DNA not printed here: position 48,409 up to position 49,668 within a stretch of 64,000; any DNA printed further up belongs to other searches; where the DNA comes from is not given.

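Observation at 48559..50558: Lower-GC two-gene module of unknown function between the metal island and hel308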

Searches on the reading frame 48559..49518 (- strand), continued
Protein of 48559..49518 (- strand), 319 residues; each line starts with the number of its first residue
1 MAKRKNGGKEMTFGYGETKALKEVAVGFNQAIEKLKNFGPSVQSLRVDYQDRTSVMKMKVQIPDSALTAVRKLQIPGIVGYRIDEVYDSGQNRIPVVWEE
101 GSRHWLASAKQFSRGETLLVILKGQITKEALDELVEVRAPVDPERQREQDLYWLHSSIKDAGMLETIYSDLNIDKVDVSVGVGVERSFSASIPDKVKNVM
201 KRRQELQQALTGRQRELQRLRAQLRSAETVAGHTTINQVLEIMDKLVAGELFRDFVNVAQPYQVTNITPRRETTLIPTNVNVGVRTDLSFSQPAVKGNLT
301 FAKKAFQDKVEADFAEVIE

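Call 55: find_related_loci(query=A6, collection=metagenome_contigs, flank=10000)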
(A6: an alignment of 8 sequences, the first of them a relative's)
Query A6 (309 aa) in metagenome_contigs; peptide patterns used: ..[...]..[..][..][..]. (x = any residue, [..] = any of these).
43 stretches matched a pattern; 25 encode a relative of the query (tblastn E <= 1e-3); 25 distinct loci.
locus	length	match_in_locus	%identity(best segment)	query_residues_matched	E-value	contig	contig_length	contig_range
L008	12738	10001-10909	39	6-304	2e-65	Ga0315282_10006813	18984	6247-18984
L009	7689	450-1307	37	25-309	5e-61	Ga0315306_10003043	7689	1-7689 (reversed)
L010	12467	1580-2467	36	9-308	2e-59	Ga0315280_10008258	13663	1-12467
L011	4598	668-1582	35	6-308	2e-59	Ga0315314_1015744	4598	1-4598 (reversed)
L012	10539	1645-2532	36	9-308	2e-59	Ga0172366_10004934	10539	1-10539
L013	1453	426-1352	35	6-308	8e-61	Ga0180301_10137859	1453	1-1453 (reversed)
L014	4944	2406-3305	34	9-300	5e-58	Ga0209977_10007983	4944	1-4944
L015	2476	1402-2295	32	11-309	1e-58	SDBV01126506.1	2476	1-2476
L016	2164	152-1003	34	19-300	4e-58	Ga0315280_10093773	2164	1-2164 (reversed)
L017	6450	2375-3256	34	18-308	4e-56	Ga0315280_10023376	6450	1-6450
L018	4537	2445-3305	35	25-308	4e-56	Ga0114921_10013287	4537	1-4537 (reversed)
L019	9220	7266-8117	33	19-300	6e-56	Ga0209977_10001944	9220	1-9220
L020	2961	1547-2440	34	10-300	4e-56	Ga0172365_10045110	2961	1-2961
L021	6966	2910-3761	34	19-300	6e-56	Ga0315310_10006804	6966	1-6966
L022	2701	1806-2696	34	8-296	4e-56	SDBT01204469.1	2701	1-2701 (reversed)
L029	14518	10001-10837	31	23-296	3e-48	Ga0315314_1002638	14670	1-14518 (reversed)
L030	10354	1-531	38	133-308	6e-37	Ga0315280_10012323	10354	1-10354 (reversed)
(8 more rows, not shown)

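Call 56: list_cluster_members(proteins=[P0007, P0008, P0009, P0010, P0012, P0020, P0030, P0050, P0075, P0100])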
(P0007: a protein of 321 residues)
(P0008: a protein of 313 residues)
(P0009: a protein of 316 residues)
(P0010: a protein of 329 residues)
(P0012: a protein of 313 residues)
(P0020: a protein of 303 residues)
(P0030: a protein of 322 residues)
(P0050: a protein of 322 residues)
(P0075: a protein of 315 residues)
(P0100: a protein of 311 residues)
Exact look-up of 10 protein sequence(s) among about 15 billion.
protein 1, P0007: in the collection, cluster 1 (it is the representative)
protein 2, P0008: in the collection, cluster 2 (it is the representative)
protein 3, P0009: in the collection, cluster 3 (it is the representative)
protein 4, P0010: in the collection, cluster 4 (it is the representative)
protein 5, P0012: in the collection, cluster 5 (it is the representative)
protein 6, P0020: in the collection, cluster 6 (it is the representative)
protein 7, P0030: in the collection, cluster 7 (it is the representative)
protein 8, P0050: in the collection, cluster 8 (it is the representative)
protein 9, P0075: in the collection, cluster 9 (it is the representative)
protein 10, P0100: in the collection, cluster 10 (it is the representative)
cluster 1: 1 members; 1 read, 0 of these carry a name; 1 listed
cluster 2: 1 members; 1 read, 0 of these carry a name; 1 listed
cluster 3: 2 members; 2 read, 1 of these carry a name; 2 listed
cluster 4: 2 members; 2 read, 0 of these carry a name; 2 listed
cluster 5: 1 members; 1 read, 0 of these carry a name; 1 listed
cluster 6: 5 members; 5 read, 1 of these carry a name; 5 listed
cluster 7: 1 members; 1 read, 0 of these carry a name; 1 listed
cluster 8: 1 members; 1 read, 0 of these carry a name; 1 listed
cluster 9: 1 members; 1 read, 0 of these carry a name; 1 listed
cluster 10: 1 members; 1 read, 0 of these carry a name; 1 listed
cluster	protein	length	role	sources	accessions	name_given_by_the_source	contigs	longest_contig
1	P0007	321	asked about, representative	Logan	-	-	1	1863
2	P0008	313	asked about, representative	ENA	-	-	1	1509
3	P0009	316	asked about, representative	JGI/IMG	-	hypothetical protein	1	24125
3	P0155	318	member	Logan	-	-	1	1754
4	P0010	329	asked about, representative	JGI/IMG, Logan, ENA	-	-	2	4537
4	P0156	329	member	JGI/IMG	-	-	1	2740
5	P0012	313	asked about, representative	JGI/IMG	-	-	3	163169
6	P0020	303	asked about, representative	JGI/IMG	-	-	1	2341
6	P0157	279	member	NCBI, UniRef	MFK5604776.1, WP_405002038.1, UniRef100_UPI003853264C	hypothetical protein [Haloferax volcanii] | hypothetical protein n=1 Tax=Haloferax volcanii TaxID=2246 RepID=UPI003853264C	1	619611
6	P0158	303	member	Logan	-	-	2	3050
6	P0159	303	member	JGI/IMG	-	-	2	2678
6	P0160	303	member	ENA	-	-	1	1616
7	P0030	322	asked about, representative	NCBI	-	-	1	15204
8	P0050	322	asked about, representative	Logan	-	-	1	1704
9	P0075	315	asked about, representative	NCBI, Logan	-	-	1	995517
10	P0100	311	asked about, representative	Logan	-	-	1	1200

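Call 62: search_protein_families(library=pfam, alignment_id=A8, max_evalue=0.00001)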
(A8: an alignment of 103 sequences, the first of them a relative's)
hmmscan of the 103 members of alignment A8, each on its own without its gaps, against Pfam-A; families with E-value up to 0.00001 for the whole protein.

A. member 1, L001:1648-2745:- (365 aa): 0 families

B. families by the number of members that match (of 103 scanned): 62 families (the first 25 are shown)
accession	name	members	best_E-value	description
PF02384.22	N6_Mtase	3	1.5e-102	N-6 DNA Methylase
PF14947.12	HTH_45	3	4.3e-21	Winged helix-turn-helix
PF00352.27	TBP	2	5e-38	Transcription factor TFIID (or TATA-binding protein, TBP)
PF07669.17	Eco57I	2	1.7e-30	Eco57I restriction-modification methylase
PF20473.4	MmeI_Mtase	2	6.3e-15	MmeI, DNA-methyltransferase domain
PF01924.21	HypD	1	1.7e-143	Hydrogenase formation hypA family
PF01314.23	AFOR_C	1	1e-130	Aldehyde ferredoxin oxidoreductase, domains 2 & 3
PF01409.25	tRNA-synt_2d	1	2.6e-93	tRNA synthetases class II core domain (F)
PF02730.20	AFOR_N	1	6e-79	Aldehyde ferredoxin oxidoreductase, N-terminal domain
PF11867.13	T1RH-like_C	1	1.4e-74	Type I restriction enzyme HindI endonuclease subunit-like, C-terminal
PF18766.7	SWI2_SNF2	1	5.8e-71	SWI2/SNF2 ATPase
PF22521.2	HypF_C_2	1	2.5e-66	Carbamoyltransferase, Kae1-like Domain, second subdomain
PF00071.28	Ras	1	4.3e-51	Ras family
PF04313.20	HSDR_N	1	7.1e-42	Type I restriction enzyme R protein N terminus (HSDR_N)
PF00899.27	ThiF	1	4.4e-34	ThiF family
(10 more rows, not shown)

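Call 63: search_protein_families(library=padloc, alignment_id=A8, max_evalue=0.00001)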
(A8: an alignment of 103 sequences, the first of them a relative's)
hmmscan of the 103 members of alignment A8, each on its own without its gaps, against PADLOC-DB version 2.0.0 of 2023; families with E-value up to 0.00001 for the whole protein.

A. member 1, L001:1648-2745:- (365 aa): 0 families

B. families by the number of members that match (of 103 scanned): 284 families (the first 25 are shown)
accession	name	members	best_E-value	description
PDLC04134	mad2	4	1.2e-40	mads_2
PDLC03019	MTase_I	3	1.2e-131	Type I methyltransferase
PDLC03038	MTase_I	3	2.5e-47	Type I methyltransferase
PDLC03021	MTase_I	3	2.9e-42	Type I methyltransferase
PDLC03335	MTase_II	3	6.3e-24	Type II methyltransferase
PDLC03025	MTase_I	3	1.7e-23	Type I methyltransferase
PDLC03318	MTase_II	3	7e-22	Type II methyltransferase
PDLC03035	MTase_I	2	1.7e-112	Type I methyltransferase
PDLC03031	MTase_I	2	6.4e-80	Type I methyltransferase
PDLC03022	MTase_I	2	5.1e-70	Type I methyltransferase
PDLC03027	MTase_I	2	7.5e-64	Type I methyltransferase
PDLC03028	MTase_I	2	6.8e-49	Type I methyltransferase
PDLC03029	MTase_I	2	1.8e-48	Type I methyltransferase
PDLC03039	MTase_I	2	2e-48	Type I methyltransferase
PDLC03032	MTase_I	2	1.3e-38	Type I methyltransferase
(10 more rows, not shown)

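Call 67: search_dna_similar(query=P0020, collection=plasmids, mode=protein, max_evalue=0.001)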
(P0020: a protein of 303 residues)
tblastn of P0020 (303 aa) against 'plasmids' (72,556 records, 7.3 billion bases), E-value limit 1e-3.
Records with a match: 1; places in all: 2; records where one place covers at least 80% of the query: 1.
Best place of each record, by identity: <60% 1.
By first word of the organism name: Haloplanus 1.
By predicted mobility (MOB-suite, as given by PLSDB): non-mobilizable 1.
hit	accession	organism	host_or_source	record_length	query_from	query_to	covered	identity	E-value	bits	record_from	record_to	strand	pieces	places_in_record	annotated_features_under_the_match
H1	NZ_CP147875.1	Haloplanus sp. GX21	cell culture,marine solar saltern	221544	7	302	98%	48.8%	2e-77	263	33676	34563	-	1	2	hypothetical protein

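Call 68: search_dna_similar(query=P0020, collection=phages, mode=protein, max_evalue=0.001)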
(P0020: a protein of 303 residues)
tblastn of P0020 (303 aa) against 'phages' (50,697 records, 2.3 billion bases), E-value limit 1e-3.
No match.

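Call 69: get_annotated_region(hit=H1, flank=12000)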
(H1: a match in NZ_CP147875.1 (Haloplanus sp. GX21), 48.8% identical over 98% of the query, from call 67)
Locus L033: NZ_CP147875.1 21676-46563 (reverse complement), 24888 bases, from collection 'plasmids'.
description: Haloplanus sp. GX21 plasmid unnamed1, complete sequence
organism: Haloplanus sp. GX21 (NCBI taxid 3127120)
taxonomy: Archaea; Euryarchaeota; Halobacteria; Halobacteriales; Haloferacaceae; Haloplanus; Haloplanus sp. GX21
host: -; source: cell culture,marine solar saltern; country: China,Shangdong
typing (MOB-suite, as given by PLSDB): non-mobilizable
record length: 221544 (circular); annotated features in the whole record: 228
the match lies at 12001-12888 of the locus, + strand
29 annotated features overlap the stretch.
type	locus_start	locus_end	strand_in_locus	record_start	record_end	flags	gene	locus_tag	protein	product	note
CDS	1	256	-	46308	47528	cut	-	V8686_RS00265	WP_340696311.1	DUF6498-containing protein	-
CDS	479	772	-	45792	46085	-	-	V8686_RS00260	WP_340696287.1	PadR family transcriptional regulator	-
CDS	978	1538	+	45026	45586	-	-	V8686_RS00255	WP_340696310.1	TATA-box-binding protein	-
CDS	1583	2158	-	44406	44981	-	-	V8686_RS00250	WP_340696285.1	hypothetical protein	-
CDS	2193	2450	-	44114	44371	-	-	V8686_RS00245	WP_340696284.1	hypothetical protein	-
CDS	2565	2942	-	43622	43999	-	-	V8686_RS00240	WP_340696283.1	hypothetical protein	-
CDS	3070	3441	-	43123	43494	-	-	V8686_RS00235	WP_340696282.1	hypothetical protein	-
CDS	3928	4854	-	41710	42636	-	-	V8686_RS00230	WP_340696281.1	hypothetical protein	-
CDS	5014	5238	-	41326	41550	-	-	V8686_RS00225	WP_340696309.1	hypothetical protein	-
CDS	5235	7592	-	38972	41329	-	-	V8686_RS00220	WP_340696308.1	VWA domain-containing protein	-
CDS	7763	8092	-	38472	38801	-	-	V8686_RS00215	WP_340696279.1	hypothetical protein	-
CDS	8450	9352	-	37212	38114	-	-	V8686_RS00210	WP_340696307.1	DUF6293 family protein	-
CDS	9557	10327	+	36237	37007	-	-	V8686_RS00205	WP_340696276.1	hypothetical protein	-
CDS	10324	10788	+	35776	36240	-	-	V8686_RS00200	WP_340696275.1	hypothetical protein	-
CDS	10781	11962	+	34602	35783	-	-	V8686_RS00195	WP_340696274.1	hypothetical protein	-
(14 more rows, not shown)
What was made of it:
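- One copy lies on a 221-kb Haloplanus plasmid among typical haloarchaeal plasmid genes (TBP, TFB, PCNA, AAA ATPase) (call 69).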

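Call 70: fold_search(model_id=the predicted structure, library=pdb)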
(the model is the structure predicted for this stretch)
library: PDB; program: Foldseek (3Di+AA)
matches with E <= 10: 1126; with E <= 0.001: 27
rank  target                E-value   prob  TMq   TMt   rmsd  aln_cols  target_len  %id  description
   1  4kx7_A                2.5e-04  1.00  0.20  0.08   5.2       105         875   18  Crystal structure of human aminopeptidase A (released 2013-07-31)
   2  4p8q_B                2.6e-04  1.00  0.22  0.09   4.4        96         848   12  Crystal Structure of Human Insulin Regulated Aminopeptidase with Alanine in Active Site (released 2014-12-03)
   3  8sw0                  3.2e-04  1.00  0.21  0.09   4.8       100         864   15  Puromycin sensitive aminopeptidase (released 2023-07-26)
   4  8cgw_B                3.6e-04  1.00  0.22  0.09   4.5        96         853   11  Insulin-regulated aminopeptidase (IRAP) in complex with an allosteric benzopyran-based inhibitor (released 2024-01-31)
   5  3fui                  3.8e-04  1.00  0.19  0.11   5.5        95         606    9  Leukotriene A4 hydrolase in complex with N-benzyl-4-[(2R)-pyrrolidin-2-ylmethoxy]aniline (released 2009-07-28)
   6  8cgp_A                4.8e-04  1.00  0.22  0.09   4.3        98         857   13  Insulin regulated aminopeptidase (IRAP) in complex with an allosteric aryl sulfonamide inhibitor (released 2024-01-31)
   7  7pfs_B                4.8e-04  1.00  0.22  0.09   4.5       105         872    8  Crystal structure of ERAP2 aminopeptidase in complex with phosphinic pseudotripeptide ((1R)-1-Amino-3-phenylpropyl){2- (released 2022-01-26)
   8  5ni2                  4.8e-04  1.00  0.19  0.11   5.5       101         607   13  Crystal structure of human LTA4H mutant E271A in complex with LTA4 (crystal form I) (released 2017-08-23)
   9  5mj6_B                5.5e-04  1.00  0.21  0.09   4.7       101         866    9  Ligand-induced conformational change of Insulin-regulated aminopeptidase: insights on catalytic mechanism and active s (released 2017-04-05)
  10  1h19                  5.5e-04  1.00  0.19  0.11   5.5        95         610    9  STRUCTURE OF [E271Q]LEUKOTRIENE A4 HYDROLASE (released 2002-08-08)
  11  3ftu                  5.5e-04  1.00  0.18  0.10   5.5        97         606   11  Leukotriene A4 hydrolase in complex with dihydroresveratrol (released 2009-07-28)
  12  5nia                  5.8e-04  1.00  0.18  0.10   5.5        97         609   11  Crystal structure of human LTA4H mutant D375N in open conformation (crystal form I) (released 2017-08-23)
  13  5ab0_C                6.2e-04  1.00  0.22  0.09  12.8       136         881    7  Crystal structure of aminopeptidase ERAP2 with ligand (released 2015-09-30)
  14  3chq                  6.5e-04  1.00  0.19  0.11   5.7        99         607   10  Crystal structure of leukotriene a4 hydrolase in complex with N5-[4-(phenylmethoxy)phenyl]-L-glutamine (released 2008-04-22)
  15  3chp                  6.5e-04  1.00  0.19  0.11   5.4       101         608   14  Crystal structure of leukotriene a4 hydrolase in complex with (3S)-3-amino-4-oxo-4-[(4-phenylmethoxyphenyl)amino]butanoi (released 2008-04-22)
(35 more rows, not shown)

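Call 79: search_protein_families(library=pfam, proteins=[L008:2323-5427:-, L008:6741-8306:-, L010:3109-4200:+, L010:4205-5815:+, L010:5824-7146:-, L012:4659-7529:-, L019:697-4443:+, L030:947-4537:-, L030:4845-6461:-, L029:11281-13059:-], max_evalue=0.00001)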
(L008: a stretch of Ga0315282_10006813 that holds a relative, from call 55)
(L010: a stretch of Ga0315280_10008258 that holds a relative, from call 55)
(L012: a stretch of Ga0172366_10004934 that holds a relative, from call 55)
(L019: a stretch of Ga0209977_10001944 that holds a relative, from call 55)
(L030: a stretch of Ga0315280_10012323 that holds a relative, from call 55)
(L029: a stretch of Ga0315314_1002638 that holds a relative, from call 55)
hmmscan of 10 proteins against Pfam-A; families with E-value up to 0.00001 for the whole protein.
L008:2323-5427:- (1034 aa): 6 families
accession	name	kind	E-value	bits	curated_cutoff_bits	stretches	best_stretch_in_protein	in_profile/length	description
PF11867.13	T1RH-like_C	-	1.4e-74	251.9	26.8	1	703-1026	5-326/329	Type I restriction enzyme HindI endonuclease subunit-like, C-terminal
PF18766.7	SWI2_SNF2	-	5.8e-71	239.1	26.7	1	292-515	1-215/221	SWI2/SNF2 ATPase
PF04313.20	HSDR_N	-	7.1e-42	143.9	25.1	1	9-214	2-195/198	Type I restriction enzyme R protein N terminus (HSDR_N)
PF04851.21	ResIII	-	4.8e-24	85.6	22.5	1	298-456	13-163/164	Type III restriction enzyme, res subunit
PF22679.2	T1R_D3-like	-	6.9e-21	75.7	27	1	616-683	87-156/158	Type I restriction enzyme subunit R domain 3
PF00270.35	DEAD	-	2.6e-07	31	26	1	325-456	22-161/167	DEAD/DEAH box helicase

L008:6741-8306:- (521 aa): 2 families
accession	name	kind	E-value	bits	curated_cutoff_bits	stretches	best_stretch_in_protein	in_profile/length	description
PF02384.22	N6_Mtase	-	1.5e-102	343.5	20.4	1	169-481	3-310/311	N-6 DNA Methylase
PF12161.14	HsdM_N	-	1.5e-23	84.4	24.5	1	15-156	2-134/135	HsdM N-terminal domain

L010:3109-4200:+ (363 aa): 0 families

L010:4205-5815:+ (536 aa): 3 families
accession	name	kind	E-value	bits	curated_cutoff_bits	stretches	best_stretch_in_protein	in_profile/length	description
PF01935.23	DUF87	-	1.2e-27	97.9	23.2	1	142-398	3-220/220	Helicase HerA, central domain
PF05872.18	HerA_C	-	4.7e-17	62.2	22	1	169-275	26-132/502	Helicase HerA-like C-terminal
PF10412.15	TrwB_AAD_bind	-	1.6e-06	27.7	20.5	1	165-206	16-57/387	Type IV secretion-system coupling protein DNA-binding domain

L010:5824-7146:- (440 aa): 1 family
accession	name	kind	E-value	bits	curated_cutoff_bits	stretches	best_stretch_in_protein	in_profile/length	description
PF01555.25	N6_N4_Mtase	-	5.2e-23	82.6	26.7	2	17-98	139-218/221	DNA methylase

L012:4659-7529:- (956 aa): 5 families
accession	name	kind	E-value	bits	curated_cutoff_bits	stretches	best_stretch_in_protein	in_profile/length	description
PF02384.22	N6_Mtase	-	6.2e-34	118.2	20.4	1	317-603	3-265/311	N-6 DNA Methylase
PF07669.17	Eco57I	-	8.1e-19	68.8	25.3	1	401-547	1-167/171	Eco57I restriction-modification methylase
PF20473.4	MmeI_Mtase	-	5.9e-12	45.7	27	1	357-427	19-89/259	MmeI, DNA-methyltransferase domain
PF22837.1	M_Eco57I_C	-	1.3e-10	41.6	27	1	636-851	21-228/283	Type II methyltransferase M.Eco57I, C-terminal domain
PF01170.24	UPF0020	-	4.6e-07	30.2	22.3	1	352-465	23-134/197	RMKL-like, methyltransferase domain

L019:697-4443:+ (1248 aa): 4 families
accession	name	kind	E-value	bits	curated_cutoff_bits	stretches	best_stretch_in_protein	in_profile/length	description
PF07669.17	Eco57I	-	1.7e-30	106.8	25.3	1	505-759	2-171/171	Eco57I restriction-modification methylase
PF02384.22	N6_Mtase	-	5.9e-15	55.8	20.4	1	354-444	2-68/311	N-6 DNA Methylase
PF20473.4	MmeI_Mtase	-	6.3e-15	55.5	27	1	409-529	6-88/259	MmeI, DNA-methyltransferase domain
PF12950.13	TaqI_C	-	2.3e-13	50.9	26.5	1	877-999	8-118/118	TaqI-like C-terminal specificity domain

L030:947-4537:- (1196 aa): 0 families

L030:4845-6461:- (538 aa): 1 family
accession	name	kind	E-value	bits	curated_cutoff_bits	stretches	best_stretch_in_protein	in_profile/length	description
PF00899.27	ThiF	-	4.4e-34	118.1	28.1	1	243-481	7-212/238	ThiF family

L029:11281-13059:- (592 aa): 1 family
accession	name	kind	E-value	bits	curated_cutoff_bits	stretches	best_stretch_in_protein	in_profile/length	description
PF04471.18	Mrr_cat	-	4.7e-06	27.2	21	0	444-520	31-99/115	Restriction endonuclease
